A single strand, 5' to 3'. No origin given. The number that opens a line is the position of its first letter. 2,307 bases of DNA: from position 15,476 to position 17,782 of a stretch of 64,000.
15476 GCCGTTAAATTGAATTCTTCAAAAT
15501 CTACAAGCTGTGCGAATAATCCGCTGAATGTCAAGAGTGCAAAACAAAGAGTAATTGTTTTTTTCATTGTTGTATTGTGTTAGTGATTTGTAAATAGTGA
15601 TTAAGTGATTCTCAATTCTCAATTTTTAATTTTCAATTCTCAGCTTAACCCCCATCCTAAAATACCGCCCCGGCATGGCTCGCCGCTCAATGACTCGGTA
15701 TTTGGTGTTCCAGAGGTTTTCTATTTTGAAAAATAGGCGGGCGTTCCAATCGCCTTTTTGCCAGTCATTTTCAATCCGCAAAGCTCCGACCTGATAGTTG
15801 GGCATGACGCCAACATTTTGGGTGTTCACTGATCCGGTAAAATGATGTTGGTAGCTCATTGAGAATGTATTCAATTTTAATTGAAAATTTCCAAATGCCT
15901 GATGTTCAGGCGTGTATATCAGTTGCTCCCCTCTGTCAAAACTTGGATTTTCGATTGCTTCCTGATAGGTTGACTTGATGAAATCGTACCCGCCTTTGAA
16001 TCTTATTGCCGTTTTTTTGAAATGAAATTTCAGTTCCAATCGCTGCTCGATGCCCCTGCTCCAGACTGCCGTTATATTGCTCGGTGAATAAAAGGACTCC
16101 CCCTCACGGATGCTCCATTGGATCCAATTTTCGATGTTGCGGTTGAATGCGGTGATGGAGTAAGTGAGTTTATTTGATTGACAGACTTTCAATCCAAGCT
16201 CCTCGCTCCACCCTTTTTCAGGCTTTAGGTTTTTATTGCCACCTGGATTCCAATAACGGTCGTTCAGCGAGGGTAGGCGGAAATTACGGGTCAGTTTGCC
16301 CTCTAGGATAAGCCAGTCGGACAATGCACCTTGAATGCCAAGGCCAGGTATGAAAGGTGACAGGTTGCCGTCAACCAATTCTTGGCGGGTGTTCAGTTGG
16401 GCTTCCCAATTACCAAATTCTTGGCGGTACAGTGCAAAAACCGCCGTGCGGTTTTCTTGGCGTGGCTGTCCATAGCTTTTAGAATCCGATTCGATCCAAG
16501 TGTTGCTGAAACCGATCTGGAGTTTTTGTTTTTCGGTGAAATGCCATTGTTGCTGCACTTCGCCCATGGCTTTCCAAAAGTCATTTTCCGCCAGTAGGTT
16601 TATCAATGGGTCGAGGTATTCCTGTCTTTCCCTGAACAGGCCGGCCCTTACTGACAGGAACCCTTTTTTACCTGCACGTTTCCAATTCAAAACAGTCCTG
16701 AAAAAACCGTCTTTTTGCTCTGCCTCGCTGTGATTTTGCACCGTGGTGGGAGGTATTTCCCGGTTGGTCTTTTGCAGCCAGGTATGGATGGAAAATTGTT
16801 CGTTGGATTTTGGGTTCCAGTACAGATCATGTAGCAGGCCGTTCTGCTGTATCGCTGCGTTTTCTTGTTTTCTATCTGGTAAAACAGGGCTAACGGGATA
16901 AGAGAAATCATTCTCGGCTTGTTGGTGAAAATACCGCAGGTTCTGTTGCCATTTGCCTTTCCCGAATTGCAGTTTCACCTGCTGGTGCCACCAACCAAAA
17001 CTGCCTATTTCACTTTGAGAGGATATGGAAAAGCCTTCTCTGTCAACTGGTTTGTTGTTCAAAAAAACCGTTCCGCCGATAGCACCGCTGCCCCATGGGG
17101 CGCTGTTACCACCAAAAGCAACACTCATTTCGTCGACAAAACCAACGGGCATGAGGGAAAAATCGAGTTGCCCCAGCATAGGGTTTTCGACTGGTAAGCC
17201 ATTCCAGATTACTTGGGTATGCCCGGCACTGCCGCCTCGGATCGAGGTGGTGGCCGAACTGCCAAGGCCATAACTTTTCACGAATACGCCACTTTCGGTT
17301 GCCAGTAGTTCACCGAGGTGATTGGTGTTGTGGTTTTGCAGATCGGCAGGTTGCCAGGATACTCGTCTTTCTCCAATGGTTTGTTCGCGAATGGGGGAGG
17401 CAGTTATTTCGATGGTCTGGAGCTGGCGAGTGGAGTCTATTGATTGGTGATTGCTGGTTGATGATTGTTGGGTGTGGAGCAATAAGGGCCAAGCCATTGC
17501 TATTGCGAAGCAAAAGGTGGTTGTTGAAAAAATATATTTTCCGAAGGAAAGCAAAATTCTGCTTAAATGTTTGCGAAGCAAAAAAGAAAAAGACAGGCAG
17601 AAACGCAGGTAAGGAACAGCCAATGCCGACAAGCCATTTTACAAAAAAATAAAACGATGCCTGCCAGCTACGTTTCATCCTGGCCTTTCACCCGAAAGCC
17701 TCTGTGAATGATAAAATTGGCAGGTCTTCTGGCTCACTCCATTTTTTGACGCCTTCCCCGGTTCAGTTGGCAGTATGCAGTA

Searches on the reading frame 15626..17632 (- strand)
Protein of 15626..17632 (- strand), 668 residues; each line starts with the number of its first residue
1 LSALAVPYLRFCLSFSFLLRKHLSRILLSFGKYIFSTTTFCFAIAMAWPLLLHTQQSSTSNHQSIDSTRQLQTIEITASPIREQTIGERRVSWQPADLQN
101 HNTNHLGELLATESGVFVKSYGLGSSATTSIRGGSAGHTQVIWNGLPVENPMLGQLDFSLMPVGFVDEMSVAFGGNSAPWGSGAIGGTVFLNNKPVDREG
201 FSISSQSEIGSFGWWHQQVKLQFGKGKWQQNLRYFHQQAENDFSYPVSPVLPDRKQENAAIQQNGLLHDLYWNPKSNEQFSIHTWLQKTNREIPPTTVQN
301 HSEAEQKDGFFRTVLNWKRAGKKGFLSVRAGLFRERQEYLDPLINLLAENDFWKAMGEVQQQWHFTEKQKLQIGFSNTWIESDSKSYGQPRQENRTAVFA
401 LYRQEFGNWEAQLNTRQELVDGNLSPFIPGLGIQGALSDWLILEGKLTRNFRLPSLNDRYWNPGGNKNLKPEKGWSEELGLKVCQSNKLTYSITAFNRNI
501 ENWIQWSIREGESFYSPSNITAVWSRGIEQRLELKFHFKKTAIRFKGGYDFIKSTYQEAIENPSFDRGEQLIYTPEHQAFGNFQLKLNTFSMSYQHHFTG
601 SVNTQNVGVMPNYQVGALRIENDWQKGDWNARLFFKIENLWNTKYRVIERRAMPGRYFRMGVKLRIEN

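Call 51: search_protein_families(library=pfam, proteins=[window:15626-17632:-])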
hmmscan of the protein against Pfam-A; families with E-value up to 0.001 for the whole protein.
window:15626-17632:- (668 aa): 2 families
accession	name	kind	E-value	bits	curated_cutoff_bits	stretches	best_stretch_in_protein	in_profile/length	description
PF00593.30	TonB_dep_Rec_b-barrel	-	5.7e-23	82.9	27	1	218-640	6-436/436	TonB dependent receptor-like, beta-barrel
PF07715.20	Plug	-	7.2e-14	52.6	23.9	1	95-188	14-107/107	TonB-dependent Receptor Plug Domain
